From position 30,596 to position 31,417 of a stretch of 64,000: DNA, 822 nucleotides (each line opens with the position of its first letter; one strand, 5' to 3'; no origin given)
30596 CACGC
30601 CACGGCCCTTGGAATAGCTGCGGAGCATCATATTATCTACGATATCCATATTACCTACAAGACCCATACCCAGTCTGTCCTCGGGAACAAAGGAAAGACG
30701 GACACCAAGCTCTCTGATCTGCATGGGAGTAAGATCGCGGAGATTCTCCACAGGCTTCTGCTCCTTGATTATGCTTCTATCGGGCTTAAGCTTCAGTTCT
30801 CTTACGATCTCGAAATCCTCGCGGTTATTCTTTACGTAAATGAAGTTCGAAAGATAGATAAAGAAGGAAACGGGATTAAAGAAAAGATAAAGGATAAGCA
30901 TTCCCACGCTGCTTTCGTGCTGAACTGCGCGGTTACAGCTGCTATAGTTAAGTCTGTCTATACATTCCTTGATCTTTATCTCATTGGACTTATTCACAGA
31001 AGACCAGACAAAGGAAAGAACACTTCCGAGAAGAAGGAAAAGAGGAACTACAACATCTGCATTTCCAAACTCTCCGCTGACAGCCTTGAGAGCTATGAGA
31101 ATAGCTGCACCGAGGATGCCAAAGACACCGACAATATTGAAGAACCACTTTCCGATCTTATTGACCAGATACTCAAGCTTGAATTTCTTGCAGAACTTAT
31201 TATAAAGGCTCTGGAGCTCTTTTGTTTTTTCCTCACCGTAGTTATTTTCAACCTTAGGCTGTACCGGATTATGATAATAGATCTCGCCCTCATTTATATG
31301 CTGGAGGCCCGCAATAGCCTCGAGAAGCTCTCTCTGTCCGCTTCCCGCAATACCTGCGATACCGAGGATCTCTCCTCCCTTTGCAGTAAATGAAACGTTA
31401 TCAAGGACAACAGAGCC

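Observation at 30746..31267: Importer ABC ATPase with a ~170-aa insertion containing three predicted transmembrane helices inside NBD2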

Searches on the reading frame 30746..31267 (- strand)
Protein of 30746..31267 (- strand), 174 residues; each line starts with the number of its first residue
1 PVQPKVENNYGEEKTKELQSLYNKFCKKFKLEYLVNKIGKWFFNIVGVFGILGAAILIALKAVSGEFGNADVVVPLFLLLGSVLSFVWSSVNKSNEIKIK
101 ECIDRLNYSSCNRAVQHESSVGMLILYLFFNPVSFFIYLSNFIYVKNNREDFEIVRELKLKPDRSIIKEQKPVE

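Call 3: search_protein_families(library=pfam, proteins=[window:30746-31267:-], max_evalue=1)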
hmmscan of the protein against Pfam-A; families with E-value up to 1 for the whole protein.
window:30746-31267:- (174 aa): 3 families
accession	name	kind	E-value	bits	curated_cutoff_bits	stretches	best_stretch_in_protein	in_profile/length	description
PF24838.2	8xMP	-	0.012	15.9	30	1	47-95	27-73/136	Octameric membrane protein family (8xMP)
PF10270.14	MMgT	-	0.1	13.5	23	1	76-152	49-118/118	Membrane magnesium transporter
PF18895.5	T4SS_pilin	-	0.23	12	26.6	1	33-65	7-39/71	Type IV secretion system pilin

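Call 4: search_protein_families(library=ncbifam, proteins=[window:30746-31267:-], max_evalue=1)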
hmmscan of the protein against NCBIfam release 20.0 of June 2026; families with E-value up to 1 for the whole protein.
window:30746-31267:- (174 aa): 2 families
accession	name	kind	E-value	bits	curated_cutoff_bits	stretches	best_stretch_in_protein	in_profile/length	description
TIGR00799.1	mtp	subfamily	0.033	13.8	181.3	1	68-144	124-206/258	Golgi 4-transmembrane spanning transporter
NF007811.0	PRK10519.1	equivalog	0.06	12.9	111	1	28-77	43-92/155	hypothetical protein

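Call 5: find_homologous_proteins(query=window:30746-31267:-, max_evalue=0.001)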
Query window:30746-31267:-: 173 candidates shared short words with the query, none scored E <= 0.001.

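Call 16: search_protein_representatives(protein=window:30746-31267:-)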
Query: 174 residues. Proteins with E-value up to 0.001 (for the whole library): 6; up to 1e-10: 1; up to 1e-30: 0. The best 6 are listed.
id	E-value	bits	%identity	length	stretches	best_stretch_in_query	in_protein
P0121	4.9e-11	58.9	29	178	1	8-160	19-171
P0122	1.4e-07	47.6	31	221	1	44-162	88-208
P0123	3.0e-05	40.0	36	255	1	72-156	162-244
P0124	4.6e-05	39.4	33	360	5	65-109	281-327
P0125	2.4e-04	37.1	26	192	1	25-154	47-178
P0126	8.5e-04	35.3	27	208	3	106-156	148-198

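Call 18: search_protein_families(library=pfam, proteins=[P0121, P0122, P0123, P0125, P0126], max_evalue=1)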
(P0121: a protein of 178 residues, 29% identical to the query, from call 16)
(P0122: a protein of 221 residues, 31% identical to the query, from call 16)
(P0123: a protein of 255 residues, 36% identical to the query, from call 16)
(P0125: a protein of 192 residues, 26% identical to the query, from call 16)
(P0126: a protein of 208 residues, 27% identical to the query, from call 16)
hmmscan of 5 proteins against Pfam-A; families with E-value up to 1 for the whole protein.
P0121 (178 aa): 2 families
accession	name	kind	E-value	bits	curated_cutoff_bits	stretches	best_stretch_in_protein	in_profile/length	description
PF00487.30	FA_desaturase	-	0.12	12.6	29.7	1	33-106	116-185/253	Fatty acid desaturase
PF13396.11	PLDc_N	-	0.66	10.4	23.3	1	131-151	19-39/42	Phospholipase_D-nuclease N-terminal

P0122 (221 aa): 11 families
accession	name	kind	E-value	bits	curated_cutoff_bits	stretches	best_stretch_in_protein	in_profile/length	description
PF13240.11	Zn_Ribbon_1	-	1.6e-06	28.1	25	1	3-24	1-22/23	zinc-ribbon domain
PF12773.13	DZR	-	0.0012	19.4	27.3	1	4-25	1-22/45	Double zinc ribbon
PF13903.11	Claudin_2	-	0.0055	16.9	29.1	1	56-185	67-191/192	PMP-22/EMP/MP20/Claudin tight junction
PF18912.6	DZR_2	-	0.011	16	27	1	3-28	23-49/56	Double zinc ribbon domain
PF14803.11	Zn_ribbon_Nudix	-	0.058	13.8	25.6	0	17-26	2-11/34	Nudix N-terminal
PF14927.11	Neurensin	-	0.089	12.9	27.7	1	68-106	79-117/132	Neurensin/Transmembrane protein 74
PF10571.15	UPF0547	-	0.1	13.2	29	1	4-22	3-21/26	Uncharacterised protein family UPF0547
PF13248.11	Zn_ribbon_3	-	0.1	12.6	27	0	17-26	4-13/26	zinc-ribbon domain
PF17032.10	Zn_ribbon_15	-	0.13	13.5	28.9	1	3-22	54-73/73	zinc-ribbon family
PF24463.1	DUF7577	-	0.32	11.1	28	0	17-23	18-24/27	Domain of unknown function (DUF7577)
PF09297.16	Zn_ribbon_NUD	-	0.52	10.5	24.8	1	17-30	5-18/32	NADH pyrophosphatase zinc ribbon domain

P0123 (255 aa): 21 families
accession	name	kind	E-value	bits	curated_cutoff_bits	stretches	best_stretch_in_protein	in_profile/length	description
PF13240.11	Zn_Ribbon_1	-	1.9e-07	31.1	25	1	3-24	1-22/23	zinc-ribbon domain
PF12773.13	DZR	-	0.001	19.6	27.3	1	4-26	1-23/45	Double zinc ribbon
PF13273.12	DUF4064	-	0.0011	19.5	32.1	1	87-188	7-81/102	Protein of unknown function (DUF4064)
PF06157.16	DUF973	-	0.0045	16.6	26.4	1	160-249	15-93/309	Protein of unknown function (DUF973)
PF14803.11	Zn_ribbon_Nudix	-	0.0066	16.8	25.6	0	2-12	1-11/34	Nudix N-terminal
PF07332.16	Phage_holin_3_6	-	0.0082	16.6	28.4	1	157-242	36-103/116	Putative Actinobacterial Holin-X, holin superfamily III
PF05808.16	Podoplanin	-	0.0086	16.8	30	1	32-109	53-127/135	Podoplanin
PF09685.15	DUF4870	-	0.015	15.7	25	1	152-237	39-96/107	Domain of unknown function (DUF4870)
PF18912.6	DZR_2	-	0.019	15.2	27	1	3-25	23-46/56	Double zinc ribbon domain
PF06687.17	SUR7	-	0.028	14.5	29.6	1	150-232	100-159/201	SUR7/PalI family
PF13248.11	Zn_ribbon_3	-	0.028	14.3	27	1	1-23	2-24/26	zinc-ribbon domain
PF09925.14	DUF2157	-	0.041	14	32.4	0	156-175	34-53/146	Predicted membrane protein (DUF2157)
PF01275.24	Myelin_PLP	-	0.072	13.3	23.8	1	85-119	62-96/231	Myelin proteolipid protein (PLP or lipophilin)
PF01529.25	DHHC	-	0.075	13.5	28.7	1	160-245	54-132/133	DHHC palmitoyltransferase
PF14333.11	DUF4389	-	0.095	13.1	25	1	86-133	16-63/76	Domain of unknown function (DUF4389)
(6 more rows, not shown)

P0125 (192 aa): 7 families
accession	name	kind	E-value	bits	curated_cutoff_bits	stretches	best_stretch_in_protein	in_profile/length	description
PF13240.11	Zn_Ribbon_1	-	5.2e-06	26.5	25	1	3-24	1-22/23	zinc-ribbon domain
PF12773.13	DZR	-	0.0061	17.1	27.3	1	2-25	13-34/45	Double zinc ribbon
PF13248.11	Zn_ribbon_3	-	0.012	15.5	27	1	3-23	4-24/26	zinc-ribbon domain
PF24460.1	DUF7575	-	0.033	14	28.5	1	4-24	6-26/28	Domain of unknown function (DUF7575)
PF07895.16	DUF1673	-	0.18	12.1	30.4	1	61-176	77-189/204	Protein of unknown function (DUF1673)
PF14803.11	Zn_ribbon_Nudix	-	0.26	11.7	25.6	0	2-12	1-11/34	Nudix N-terminal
PF25095.1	C2H2-zf_KIN17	-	0.98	10.2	27.7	0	3-17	4-18/30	KIN17 C2H2-type zinc finger domain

P0126 (208 aa): 18 families
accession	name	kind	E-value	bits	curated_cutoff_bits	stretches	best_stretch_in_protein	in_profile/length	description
PF13240.11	Zn_Ribbon_1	-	4.5e-08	33.1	25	1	3-24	1-22/23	zinc-ribbon domain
PF13248.11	Zn_ribbon_3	-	1.4e-07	31.1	27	1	1-23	2-24/26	zinc-ribbon domain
PF14803.11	Zn_ribbon_Nudix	-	0.00017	21.8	25.6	1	2-12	1-11/34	Nudix N-terminal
PF12773.13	DZR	-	0.0004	20.9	27.3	1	4-35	1-24/45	Double zinc ribbon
PF24460.1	DUF7575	-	0.0016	18.2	28.5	1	4-25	6-27/28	Domain of unknown function (DUF7575)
PF17032.10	Zn_ribbon_15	-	0.004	18.4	28.9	1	2-22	53-73/73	zinc-ribbon family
PF02656.20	DUF202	-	0.016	16.1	23.4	1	122-172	16-54/68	Domain of unknown function (DUF202)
PF08271.17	Zn_Ribbon_TF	-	0.039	13.9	29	1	4-32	3-36/43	TFIIB zinc-binding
PF06024.17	Orf78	-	0.054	14.2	29.4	0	157-195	57-95/101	Orf78 (ac78)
PF01616.22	Orbi_NS3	-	0.081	12.9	27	1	26-80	52-106/179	Orbivirus NS3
PF09297.16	Zn_ribbon_NUD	-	0.19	11.9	24.8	0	3-12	5-14/32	NADH pyrophosphatase zinc ribbon domain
PF04159.19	NB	-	0.25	11.7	27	0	58-86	21-49/100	NB glycoprotein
PF14149.11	YhfH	-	0.3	11.4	27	0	1-13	13-25/37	YhfH-like protein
PF18912.6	DZR_2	-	0.41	11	27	1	4-27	10-48/56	Double zinc ribbon domain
PF02150.21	Zn_ribbon_RPB9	-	0.41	11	25.2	0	15-23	1-9/36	RNA polymerases M/15 Kd subunit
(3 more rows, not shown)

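Call 22: find_homologous_proteins(query=A2, max_evalue=0.001)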
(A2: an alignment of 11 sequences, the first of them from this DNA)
Query A2 (11 sequences) (167 aa, profile of the alignment): 87 proteins with E <= 0.001 among 8000 candidates.
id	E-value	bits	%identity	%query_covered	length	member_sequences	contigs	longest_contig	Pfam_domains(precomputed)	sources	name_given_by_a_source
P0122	1.6e-61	225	32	66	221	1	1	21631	PF13240.12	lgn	-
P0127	2.3e-59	218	36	51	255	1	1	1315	PF13240.12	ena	-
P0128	8.8e-59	216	38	51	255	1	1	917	PF13240.12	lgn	-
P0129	1.1e-58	216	36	51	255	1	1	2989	PF13240.12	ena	-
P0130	1.2e-58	216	38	51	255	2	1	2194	PF13240.12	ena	-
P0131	3.4e-58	214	36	51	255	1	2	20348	PF13240.12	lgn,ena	-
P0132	4.0e-58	214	38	51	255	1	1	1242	PF13240.12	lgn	-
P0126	1.3e-56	209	28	89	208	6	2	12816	PF13240.12,PF13248.12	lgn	-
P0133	5.8e-56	207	41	29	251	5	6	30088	PF13240.12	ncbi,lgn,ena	-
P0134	4.1e-55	204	39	29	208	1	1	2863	PF13240.12,PF13248.12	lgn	-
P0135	3.7e-54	201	35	51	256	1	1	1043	PF13240.12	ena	-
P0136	4.8e-53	198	35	29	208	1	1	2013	PF13240.12,PF13248.12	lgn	-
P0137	3.0e-52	195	27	94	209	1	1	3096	PF13240.12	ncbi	-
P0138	3.1e-52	195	30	94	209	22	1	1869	PF13240.12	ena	-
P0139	3.4e-52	195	27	95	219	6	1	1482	PF13240.12,PF13248.12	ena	-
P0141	8.6e-51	190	27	97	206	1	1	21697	PF13240.12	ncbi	-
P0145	4.4e-44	168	29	29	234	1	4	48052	PF13240.12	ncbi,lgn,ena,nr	ncbi:MAG: zinc ribbon domain-containing protein [Ruminococcus sp.]|nr:zinc ribbon domain-containing 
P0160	2.7e-26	111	36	23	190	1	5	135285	-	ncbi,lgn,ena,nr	ncbi:MAG: hypothetical protein IKK10_02475 [Clostridia bacterium]|nr:hypothetical protein [Clostridi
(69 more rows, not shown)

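Call 28: find_encoding_contigs(protein=P0122, flank=6000, max_places=2)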
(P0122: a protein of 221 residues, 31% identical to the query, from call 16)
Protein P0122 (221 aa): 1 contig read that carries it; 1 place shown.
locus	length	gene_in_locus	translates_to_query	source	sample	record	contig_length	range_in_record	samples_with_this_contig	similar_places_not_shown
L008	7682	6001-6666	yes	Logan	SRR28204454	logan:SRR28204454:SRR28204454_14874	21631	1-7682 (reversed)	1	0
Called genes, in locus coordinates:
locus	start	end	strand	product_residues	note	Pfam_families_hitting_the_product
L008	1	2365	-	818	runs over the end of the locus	PF02190:LON_substr_bdg, PF00004:AAA, PF07728:AAA_5, PF22667:Lon_lid, PF05362:Lon_C, PF13541:ChlI (weak)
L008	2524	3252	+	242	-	PF00583:Acetyltransf_1, PF13302:Acetyltransf_3, PF12746:GNAT_acetyltran, PF08445:FR47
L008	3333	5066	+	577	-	PF05833:NFACT_N, PF05670:NFACT-R_1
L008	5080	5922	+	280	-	-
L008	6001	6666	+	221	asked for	PF13240:Zn_Ribbon_1 (weak)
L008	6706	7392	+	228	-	PF08713:DNA_alkylation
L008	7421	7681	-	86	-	?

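Call 29: find_encoding_contigs(protein=P0141, flank=6000, max_places=2)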
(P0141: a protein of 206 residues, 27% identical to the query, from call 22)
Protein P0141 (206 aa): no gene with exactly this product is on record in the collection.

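Call 32: find_related_loci(query=A4, collection=genome_contigs, flank=5000)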
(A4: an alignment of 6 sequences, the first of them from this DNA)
Query A4 (167 aa) in genome_contigs; peptide patterns used: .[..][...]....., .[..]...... (x = any residue, [..] = any of these).
94 stretches matched a pattern; 1 encode a relative of the query (tblastn E <= 1e-3); 1 distinct loci.
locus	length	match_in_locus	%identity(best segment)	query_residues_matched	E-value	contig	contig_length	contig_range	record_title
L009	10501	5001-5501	53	1-167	1e-57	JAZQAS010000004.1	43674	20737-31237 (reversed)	MAG: Candidatus Avispirillum sp. isolate T1900044642_TS20190108.MAGScoT_cleanbin_000059 SGB_1286_k141_1126372, whole gen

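Call 34: find_related_loci(query=A4, collection=metagenome_contigs, flank=3000)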
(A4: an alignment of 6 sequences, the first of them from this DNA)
Query A4 (167 aa) in metagenome_contigs; peptide patterns used: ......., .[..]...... (x = any residue, [..] = any of these).
315 stretches matched a pattern; 1 encode a relative of the query (tblastn E <= 1e-3); 1 distinct loci.
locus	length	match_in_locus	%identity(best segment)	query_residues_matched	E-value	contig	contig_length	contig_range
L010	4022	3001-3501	66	1-167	2e-74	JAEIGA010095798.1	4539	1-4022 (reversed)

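Call 46: predict_structure(alignment_id=A5)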
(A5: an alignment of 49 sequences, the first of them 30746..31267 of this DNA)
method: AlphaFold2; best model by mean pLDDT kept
length: 174 residues; sequences in the alignment: 49
mean_pLDDT: 90.9   pTM: 0.79
mean pLDDT of the five models: 90.9, 90.1, 89.3, 89.2, 88.8
residues with pLDDT >= 90: 142; 70-90: 12; 50-70: 16; < 50: 4
segments of 3 or more residues with pLDDT < 50: 166-168
pLDDT, mean of each block of 10 residues (from residue 1): 69 94 96 97 98 98 95 97 98 97 90 95 96 96 97 90 53 64
secondary structure, 60 per line:
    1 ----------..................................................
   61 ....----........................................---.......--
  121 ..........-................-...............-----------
elements in order: H11-64 H69-108 H112-118 H121-130 H132-147 H149-163

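Call 54: fold_search(model_id=the predicted structure, library=pdb)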
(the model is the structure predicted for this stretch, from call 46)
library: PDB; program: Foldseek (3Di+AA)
matches with E <= 10: 232; with E <= 0.001: 0
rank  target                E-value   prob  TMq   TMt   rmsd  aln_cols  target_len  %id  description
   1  9a72_A                4.6e-01  0.82  0.42  0.27  21.9       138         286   16  Integrative model of YFMS-CHEW by crosslinking MS and deep learning (released 2024-09-18)
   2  7zdb_D                9.4e-01  0.33  0.28  0.11  13.3       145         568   11  IF(heme/bound) conformation of CydDC in ADP+Pi(CydC)/ATP(CydD) bound state (Dataset-2) (released 2023-04-19)
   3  9nyd_A                1.4e+00  0.97  0.36  0.21   2.1        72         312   18  Cryo-EM structure of the glycosyltransferase GtrB in the pre-catalysis and product-bound state (released 2025-12-17)
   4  5sv1_J                1.6e+00  0.33  0.29  0.24   5.9       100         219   10  Structure of the ExbB/ExbD complex from E. coli at pH 4.5 (released 2016-09-28)
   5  9nyf_A                1.6e+00  0.85  0.34  0.20   2.7        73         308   18  Cryo-EM structure of the glycosyltransferase GtrB (tetramer volume) (released 2025-12-17)
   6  8i4v_A                1.6e+00  0.14  0.27  0.18  25.9       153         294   16  Cryo-EM structure of 5-subunit Smc5/6 arm region (released 2024-06-26)
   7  7a0g_III              1.7e+00  0.54  0.42  0.25  19.3       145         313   12  Structure of the SmhB pore of the tripartite alpha-pore forming toxin, Smh, from Serratia marcescens. (released 2021-03-31)
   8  9nyc_A                1.9e+00  0.82  0.35  0.20   2.7        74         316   18  Cryo-EM structure of the glycosyltransferase GtrB in the substrate-bound state (released 2025-12-17)
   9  9qwr_B                1.9e+00  0.21  0.32  0.33  18.9       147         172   10  MIC60 helical bundle dimer (released 2026-02-25)
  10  3zx6_A                2.0e+00  0.25  0.36  0.23  21.5       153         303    8  Structure of Hamp(AF1503)-Tsr fusion - Hamp (A291V) mutant (released 2012-02-29)
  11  9kq0_A                2.0e+00  0.12  0.24  0.21  16.3       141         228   14  Structure of TolQRA complex at pH 8.0 from E.coli (released 2026-03-04)
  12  9nyd_B                2.1e+00  0.97  0.38  0.22   1.9        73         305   18  Cryo-EM structure of the glycosyltransferase GtrB in the pre-catalysis and product-bound state (released 2025-12-17)
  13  1qu7_B                2.1e+00  0.13  0.28  0.23  23.4       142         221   13  FOUR HELICAL-BUNDLE STRUCTURE OF THE CYTOPLASMIC DOMAIN OF A SERINE CHEMOTAXIS RECEPTOR (released 2000-07-12)
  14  7a0g_FFF              2.2e+00  0.47  0.43  0.26  19.5       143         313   12  Structure of the SmhB pore of the tripartite alpha-pore forming toxin, Smh, from Serratia marcescens. (released 2021-03-31)
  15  7a0g_DDD              2.2e+00  0.47  0.43  0.25  19.1       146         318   12  Structure of the SmhB pore of the tripartite alpha-pore forming toxin, Smh, from Serratia marcescens. (released 2021-03-31)
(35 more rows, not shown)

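Call 57: find_encoding_contigs(protein=P0133, flank=6000, max_places=3)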
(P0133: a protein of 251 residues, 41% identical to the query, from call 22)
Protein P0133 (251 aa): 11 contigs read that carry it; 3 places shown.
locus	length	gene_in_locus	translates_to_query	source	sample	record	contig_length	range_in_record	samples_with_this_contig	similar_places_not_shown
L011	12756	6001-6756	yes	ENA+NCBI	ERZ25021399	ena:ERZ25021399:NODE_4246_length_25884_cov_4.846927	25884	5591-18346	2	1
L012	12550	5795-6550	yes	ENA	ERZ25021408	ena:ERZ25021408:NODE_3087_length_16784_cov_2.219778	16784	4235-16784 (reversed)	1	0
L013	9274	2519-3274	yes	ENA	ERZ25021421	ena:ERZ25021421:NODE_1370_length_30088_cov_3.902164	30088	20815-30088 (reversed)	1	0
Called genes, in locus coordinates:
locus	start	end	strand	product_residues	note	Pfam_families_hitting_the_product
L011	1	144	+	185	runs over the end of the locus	PF09515:Thia_YuaJ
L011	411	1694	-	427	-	PF06245:DUF1015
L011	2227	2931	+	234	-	PF13476:AAA_23 (weak), PF00005:ABC_tran, PF13304:AAA_21 (faint)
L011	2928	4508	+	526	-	-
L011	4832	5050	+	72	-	PF13560:HTH_31, PF12844:HTH_19 (weak), PF01381:HTH_3, PF13443:HTH_26 (weak)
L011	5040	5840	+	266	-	PF11368:DUF3169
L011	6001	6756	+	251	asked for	PF13240:Zn_Ribbon_1 (weak)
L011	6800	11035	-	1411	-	PF01548:DEDD_Tnp_IS110 (faint), PF01869:BcrAD_BadFG, PF09989:DUF2229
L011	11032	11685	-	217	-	PF02660:G3P_acyltransf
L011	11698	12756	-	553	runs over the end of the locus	PF02734:Dak2, PF21645:FakA-like_M, PF13684:FakA-like_C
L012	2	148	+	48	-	?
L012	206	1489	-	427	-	PF06245:DUF1015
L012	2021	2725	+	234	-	PF13476:AAA_23 (weak), PF00005:ABC_tran, PF13304:AAA_21 (faint)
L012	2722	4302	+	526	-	-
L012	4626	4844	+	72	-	PF13560:HTH_31, PF12844:HTH_19 (weak), PF01381:HTH_3, PF13443:HTH_26 (weak)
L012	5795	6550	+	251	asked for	PF13240:Zn_Ribbon_1 (weak)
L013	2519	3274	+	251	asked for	PF13240:Zn_Ribbon_1 (weak)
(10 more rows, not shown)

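Call 58: find_encoding_contigs(protein=P0145, flank=6000, max_places=2)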
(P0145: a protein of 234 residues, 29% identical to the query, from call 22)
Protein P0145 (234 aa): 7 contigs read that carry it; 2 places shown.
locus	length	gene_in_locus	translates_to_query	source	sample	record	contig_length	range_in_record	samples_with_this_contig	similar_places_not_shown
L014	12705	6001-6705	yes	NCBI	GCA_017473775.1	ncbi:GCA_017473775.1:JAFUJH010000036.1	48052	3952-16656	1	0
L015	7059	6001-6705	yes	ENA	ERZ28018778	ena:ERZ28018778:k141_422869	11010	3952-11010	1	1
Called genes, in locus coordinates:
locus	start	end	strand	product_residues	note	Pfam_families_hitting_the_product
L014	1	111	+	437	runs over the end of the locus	PF00501:AMP-binding, PF04443:LuxE (faint), PF14535:AMP-binding_C_2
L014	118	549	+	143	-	PF13291:ACT_4 (faint), PF19571:ACT_8, PF22468:ACT_9 (faint), PF13840:ACT_7 (faint), PF01842:ACT (weak), PF22629:ACT_AHAS_ss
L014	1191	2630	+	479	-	PF03951:Gln-synt_N, PF00120:Gln-synt_C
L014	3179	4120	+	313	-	PF01699:Na_Ca_ex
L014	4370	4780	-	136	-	-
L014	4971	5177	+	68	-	PF13560:HTH_31, PF01381:HTH_3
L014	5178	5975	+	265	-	PF11368:DUF3169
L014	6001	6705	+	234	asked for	PF13240:Zn_Ribbon_1 (weak)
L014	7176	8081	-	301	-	PF18075:FtsX_ECD, PF02687:FtsX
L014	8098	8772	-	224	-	PF00005:ABC_tran, PF13304:AAA_21 (weak)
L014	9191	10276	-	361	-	PF17853:GGDEF_2, PF13556:HTH_30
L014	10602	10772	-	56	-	-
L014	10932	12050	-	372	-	PF00005:ABC_tran, PF17912:OB_MalK, PF08402:TOBE_2, PF03459:TOBE (weak)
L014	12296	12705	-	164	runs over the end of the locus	-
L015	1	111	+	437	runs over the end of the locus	PF00501:AMP-binding, PF04443:LuxE (faint), PF14535:AMP-binding_C_2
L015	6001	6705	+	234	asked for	PF13240:Zn_Ribbon_1 (weak)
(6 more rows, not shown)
